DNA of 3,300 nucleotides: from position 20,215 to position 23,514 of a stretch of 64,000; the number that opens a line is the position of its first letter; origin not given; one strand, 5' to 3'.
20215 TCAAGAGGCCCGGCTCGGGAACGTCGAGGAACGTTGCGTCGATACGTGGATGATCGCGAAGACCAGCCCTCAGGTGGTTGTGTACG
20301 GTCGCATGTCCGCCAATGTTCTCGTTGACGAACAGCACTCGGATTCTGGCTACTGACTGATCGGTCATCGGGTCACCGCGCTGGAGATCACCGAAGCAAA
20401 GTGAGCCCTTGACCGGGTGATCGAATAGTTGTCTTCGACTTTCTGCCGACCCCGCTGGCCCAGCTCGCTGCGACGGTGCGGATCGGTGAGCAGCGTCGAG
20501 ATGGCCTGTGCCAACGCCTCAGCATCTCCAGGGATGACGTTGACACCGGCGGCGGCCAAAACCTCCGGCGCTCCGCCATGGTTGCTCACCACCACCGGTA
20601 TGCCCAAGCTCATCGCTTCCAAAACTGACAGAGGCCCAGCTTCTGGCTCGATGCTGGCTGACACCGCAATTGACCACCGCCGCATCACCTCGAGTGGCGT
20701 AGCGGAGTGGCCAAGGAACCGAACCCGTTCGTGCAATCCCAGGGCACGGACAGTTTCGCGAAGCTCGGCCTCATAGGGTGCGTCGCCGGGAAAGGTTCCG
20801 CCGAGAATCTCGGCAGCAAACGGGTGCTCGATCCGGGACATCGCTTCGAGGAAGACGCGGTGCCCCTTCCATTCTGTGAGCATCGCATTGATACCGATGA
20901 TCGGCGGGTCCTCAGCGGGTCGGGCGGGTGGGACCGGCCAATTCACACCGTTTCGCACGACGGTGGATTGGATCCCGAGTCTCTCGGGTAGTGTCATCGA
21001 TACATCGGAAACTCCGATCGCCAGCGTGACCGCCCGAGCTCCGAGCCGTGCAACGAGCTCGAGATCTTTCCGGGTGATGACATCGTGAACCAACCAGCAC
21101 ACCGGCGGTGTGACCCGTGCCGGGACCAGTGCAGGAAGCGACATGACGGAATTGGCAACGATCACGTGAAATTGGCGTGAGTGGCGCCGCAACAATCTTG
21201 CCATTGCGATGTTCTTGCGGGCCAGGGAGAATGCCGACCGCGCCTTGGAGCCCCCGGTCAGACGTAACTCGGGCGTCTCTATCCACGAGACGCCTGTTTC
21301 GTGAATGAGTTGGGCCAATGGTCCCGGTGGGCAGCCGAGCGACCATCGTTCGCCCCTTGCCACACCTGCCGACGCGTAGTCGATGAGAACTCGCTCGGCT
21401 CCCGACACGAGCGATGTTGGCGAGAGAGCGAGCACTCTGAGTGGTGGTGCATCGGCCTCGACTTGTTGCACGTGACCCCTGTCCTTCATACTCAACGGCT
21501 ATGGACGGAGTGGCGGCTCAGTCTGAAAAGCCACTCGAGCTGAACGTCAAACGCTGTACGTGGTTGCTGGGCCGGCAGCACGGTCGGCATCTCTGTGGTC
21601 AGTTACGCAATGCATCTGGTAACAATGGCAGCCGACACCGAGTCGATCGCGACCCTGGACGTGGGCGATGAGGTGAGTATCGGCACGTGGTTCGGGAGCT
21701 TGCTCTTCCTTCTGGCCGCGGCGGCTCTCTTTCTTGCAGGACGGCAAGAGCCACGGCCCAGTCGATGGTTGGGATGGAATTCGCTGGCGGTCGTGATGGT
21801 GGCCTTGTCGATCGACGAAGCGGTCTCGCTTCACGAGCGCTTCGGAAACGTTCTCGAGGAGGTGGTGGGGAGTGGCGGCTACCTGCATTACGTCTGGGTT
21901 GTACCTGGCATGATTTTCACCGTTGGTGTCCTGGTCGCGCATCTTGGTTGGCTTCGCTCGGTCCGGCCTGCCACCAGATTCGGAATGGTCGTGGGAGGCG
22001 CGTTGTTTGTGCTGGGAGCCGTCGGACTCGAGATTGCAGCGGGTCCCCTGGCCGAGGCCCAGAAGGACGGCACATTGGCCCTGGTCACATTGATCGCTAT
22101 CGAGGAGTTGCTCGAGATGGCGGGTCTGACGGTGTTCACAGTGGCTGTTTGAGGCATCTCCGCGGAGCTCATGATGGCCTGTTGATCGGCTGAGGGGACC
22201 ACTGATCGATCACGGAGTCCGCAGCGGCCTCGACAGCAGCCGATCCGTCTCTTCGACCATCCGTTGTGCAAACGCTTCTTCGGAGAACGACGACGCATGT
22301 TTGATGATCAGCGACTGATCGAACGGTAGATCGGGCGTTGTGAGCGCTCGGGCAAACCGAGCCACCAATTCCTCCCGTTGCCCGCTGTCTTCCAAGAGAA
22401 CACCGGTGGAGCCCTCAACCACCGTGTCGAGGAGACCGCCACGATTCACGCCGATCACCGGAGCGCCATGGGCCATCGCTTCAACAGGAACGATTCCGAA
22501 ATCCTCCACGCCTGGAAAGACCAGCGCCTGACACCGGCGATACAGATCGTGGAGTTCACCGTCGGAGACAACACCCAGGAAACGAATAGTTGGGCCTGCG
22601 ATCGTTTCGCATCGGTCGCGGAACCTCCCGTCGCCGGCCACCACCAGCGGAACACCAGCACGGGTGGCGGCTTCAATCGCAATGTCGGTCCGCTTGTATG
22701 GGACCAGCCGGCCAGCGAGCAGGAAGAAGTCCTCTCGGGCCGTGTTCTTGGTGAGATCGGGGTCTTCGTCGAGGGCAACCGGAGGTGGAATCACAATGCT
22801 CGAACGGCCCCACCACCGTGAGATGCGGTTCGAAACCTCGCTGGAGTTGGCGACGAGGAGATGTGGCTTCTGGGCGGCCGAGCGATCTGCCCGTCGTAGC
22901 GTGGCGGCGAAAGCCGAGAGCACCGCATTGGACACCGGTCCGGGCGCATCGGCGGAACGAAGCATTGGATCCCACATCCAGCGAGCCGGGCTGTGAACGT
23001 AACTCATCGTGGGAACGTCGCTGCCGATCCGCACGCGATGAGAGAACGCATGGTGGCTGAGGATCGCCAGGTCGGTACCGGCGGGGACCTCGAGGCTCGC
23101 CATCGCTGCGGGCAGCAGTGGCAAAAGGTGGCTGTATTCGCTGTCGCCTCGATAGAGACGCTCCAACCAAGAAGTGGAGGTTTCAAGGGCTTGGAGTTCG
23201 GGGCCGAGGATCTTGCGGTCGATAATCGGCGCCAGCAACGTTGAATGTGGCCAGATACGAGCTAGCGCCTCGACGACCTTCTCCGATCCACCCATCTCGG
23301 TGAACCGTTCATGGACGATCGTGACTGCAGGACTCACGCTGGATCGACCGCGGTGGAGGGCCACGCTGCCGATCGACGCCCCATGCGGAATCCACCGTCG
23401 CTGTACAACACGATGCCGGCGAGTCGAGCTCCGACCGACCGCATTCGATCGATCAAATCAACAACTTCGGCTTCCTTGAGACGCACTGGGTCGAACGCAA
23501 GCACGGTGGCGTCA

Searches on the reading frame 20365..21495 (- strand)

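Call 27: search_protein_families(library=pfam, proteins=[window:20365-21495:-], max_evalue=0.001)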
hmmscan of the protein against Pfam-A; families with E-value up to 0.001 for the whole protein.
window:20365-21495:- (376 aa): 5 families
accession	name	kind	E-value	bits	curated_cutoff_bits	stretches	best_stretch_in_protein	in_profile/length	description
PF00534.26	Glycos_transf_1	-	9.8e-28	97.3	26.4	1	194-351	12-171/172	Glycosyl transferases group 1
PF13692.12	Glyco_trans_1_4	-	2.9e-24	86.4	27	1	199-338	3-142/142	Glycosyl transferases group 1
PF13524.12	Glyco_trans_1_2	-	2e-08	34.7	25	1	215-360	5-136/144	Glycosyl transferase-like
PF13439.12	Glyco_transf_4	-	2.8e-07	31.1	28.5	1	30-185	1-167/170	Glycosyltransferase Family 4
PF13579.12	Glyco_trans_4_4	-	0.00015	22.6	29.7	0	32-155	2-120/158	Glycosyl transferase 4-like domain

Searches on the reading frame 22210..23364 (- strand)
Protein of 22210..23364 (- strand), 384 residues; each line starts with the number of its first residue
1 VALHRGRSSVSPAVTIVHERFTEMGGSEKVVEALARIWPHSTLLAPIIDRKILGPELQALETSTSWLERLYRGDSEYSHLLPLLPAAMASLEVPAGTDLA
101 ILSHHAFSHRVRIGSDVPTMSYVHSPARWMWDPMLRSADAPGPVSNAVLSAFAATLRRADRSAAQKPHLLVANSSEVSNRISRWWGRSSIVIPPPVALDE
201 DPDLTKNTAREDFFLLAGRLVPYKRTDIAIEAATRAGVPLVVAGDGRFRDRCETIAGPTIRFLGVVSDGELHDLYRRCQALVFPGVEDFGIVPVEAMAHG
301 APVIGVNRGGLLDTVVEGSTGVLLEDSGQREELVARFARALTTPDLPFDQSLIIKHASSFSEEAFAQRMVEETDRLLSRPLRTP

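Call 27: search_protein_families(library=pfam, proteins=[window:22210-23364:-], max_evalue=0.001)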
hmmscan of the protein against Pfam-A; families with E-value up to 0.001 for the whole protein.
window:22210-23364:- (384 aa): 3 families
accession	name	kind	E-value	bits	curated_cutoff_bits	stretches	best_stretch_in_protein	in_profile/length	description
PF00534.26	Glycos_transf_1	-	5.1e-25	88.4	26.4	1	210-346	14-161/172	Glycosyl transferases group 1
PF13692.12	Glyco_trans_1_4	-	1.7e-18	67.7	27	1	214-341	4-140/142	Glycosyl transferases group 1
PF20706.3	GT4-conflict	-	1.6e-05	24.5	26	1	197-318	176-323/385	Family 4 Glycosyltransferase in conflict systems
